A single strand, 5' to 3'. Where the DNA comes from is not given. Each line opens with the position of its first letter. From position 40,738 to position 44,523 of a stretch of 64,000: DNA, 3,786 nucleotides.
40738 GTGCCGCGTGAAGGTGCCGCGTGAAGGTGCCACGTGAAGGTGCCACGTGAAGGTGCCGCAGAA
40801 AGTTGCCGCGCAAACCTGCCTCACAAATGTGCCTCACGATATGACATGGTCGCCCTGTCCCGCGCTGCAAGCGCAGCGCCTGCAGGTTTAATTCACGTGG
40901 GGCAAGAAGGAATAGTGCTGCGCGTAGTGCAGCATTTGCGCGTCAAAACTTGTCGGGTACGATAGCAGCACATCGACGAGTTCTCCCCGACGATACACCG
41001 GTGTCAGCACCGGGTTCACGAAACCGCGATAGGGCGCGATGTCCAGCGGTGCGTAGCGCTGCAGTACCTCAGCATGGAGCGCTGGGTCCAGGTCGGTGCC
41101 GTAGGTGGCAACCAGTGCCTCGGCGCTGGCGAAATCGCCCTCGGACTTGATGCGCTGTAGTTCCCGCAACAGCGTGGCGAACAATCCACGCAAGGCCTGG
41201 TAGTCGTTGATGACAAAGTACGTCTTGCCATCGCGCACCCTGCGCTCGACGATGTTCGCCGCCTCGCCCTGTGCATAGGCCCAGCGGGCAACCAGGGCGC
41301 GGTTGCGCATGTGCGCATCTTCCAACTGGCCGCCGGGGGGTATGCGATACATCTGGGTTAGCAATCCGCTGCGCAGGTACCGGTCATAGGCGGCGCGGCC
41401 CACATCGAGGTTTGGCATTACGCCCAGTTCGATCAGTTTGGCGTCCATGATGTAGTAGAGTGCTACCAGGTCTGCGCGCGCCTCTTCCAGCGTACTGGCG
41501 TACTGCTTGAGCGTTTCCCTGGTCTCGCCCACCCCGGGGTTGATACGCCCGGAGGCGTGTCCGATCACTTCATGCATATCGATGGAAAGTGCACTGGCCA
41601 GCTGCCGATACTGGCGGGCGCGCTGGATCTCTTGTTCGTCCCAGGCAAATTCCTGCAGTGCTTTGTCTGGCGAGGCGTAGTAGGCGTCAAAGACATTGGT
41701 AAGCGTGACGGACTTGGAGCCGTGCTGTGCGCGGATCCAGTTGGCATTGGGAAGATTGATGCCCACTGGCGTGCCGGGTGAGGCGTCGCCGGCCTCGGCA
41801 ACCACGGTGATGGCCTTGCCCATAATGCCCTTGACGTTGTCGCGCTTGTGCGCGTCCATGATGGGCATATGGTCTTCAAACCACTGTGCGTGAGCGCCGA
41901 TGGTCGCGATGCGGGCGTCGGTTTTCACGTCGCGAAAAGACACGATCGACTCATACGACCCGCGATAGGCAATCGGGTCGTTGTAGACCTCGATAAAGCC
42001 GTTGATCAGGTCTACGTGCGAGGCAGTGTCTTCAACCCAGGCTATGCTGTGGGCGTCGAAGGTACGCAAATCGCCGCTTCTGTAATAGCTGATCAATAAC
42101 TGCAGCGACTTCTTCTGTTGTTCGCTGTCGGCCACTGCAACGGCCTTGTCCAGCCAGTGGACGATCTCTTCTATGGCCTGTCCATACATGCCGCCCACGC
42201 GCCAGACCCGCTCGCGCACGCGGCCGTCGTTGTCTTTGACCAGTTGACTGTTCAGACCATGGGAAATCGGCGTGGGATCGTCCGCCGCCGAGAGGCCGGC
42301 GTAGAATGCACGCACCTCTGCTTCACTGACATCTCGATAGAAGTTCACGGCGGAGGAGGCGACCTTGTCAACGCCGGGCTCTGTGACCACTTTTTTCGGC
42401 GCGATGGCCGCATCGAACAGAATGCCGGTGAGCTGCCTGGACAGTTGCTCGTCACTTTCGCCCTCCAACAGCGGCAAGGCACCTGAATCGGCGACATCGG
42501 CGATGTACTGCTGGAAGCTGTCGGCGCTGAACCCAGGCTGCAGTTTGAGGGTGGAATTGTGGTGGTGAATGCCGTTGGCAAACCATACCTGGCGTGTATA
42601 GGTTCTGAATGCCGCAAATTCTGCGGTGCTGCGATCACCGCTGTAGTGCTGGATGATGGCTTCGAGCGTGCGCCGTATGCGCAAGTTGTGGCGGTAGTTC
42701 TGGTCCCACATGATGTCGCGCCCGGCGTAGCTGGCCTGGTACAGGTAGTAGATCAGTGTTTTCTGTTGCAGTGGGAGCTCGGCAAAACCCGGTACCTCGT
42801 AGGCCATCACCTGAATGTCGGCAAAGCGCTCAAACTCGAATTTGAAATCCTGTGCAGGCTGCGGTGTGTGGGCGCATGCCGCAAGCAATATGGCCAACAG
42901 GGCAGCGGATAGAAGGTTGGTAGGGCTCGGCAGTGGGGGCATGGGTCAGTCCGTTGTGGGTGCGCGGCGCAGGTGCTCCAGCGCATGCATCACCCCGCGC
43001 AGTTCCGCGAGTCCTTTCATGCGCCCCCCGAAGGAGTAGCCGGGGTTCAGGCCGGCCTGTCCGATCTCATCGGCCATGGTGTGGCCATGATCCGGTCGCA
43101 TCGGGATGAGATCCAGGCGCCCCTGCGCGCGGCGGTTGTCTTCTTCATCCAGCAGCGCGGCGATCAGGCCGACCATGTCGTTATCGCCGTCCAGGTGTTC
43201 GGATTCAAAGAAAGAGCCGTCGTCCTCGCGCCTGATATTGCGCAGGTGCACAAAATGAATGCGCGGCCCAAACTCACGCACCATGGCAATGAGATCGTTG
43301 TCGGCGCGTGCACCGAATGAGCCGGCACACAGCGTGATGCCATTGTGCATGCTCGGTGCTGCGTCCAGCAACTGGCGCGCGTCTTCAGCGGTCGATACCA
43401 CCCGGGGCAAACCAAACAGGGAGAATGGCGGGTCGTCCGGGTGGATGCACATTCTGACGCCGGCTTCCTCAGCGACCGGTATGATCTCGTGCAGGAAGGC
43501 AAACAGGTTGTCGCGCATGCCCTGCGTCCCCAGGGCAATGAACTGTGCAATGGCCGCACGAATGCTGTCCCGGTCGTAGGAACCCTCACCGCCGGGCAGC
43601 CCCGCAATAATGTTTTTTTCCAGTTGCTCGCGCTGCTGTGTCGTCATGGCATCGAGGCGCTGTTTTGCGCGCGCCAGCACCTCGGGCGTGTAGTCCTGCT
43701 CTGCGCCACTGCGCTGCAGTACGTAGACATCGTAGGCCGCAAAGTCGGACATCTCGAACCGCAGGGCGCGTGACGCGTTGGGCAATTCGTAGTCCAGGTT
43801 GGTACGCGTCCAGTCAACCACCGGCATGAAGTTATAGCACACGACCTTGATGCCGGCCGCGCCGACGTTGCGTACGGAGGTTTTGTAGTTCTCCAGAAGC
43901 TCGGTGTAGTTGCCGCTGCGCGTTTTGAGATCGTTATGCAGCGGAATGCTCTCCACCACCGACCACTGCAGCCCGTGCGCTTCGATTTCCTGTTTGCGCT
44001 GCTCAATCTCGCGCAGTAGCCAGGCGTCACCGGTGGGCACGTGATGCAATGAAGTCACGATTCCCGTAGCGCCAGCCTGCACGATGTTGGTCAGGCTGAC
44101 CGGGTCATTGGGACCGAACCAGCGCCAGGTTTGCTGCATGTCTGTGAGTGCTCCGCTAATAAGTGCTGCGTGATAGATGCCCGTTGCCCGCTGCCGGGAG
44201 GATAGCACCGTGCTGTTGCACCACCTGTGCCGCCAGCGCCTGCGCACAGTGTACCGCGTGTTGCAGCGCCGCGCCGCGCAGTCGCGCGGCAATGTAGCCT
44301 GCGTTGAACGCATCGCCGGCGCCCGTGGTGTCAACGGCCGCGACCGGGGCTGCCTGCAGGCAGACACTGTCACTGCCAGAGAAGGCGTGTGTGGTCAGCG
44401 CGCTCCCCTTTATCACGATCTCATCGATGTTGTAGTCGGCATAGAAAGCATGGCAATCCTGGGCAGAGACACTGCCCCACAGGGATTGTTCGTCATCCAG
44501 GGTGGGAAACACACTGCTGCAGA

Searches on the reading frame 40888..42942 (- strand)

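Call 94: search_protein_families(library=pfam, proteins=[window:40888-42942:-], max_evalue=0.01)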
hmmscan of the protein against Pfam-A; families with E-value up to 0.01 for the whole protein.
window:40888-42942:- (684 aa): 1 family
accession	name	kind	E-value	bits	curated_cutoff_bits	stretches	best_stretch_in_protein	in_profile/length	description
PF03571.21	Peptidase_M49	-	6.3e-44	150.7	21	2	246-467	94-308/548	Peptidase family M49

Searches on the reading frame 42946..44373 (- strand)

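Call 94: search_protein_families(library=pfam, proteins=[window:42946-44373:-], max_evalue=0.01)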
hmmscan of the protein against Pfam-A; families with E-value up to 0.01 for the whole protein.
window:42946-44373:- (475 aa): 2 families
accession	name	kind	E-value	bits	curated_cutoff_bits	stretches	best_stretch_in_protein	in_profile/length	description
PF03786.19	UxuA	-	1.5e-121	405.9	23.7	1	79-466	1-351/352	D-mannonate dehydratase (UxuA)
PF01261.30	AP_endonuc_2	-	1.1e-11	45.4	31.1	1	285-409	99-218/249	Xylose isomerase-like TIM barrel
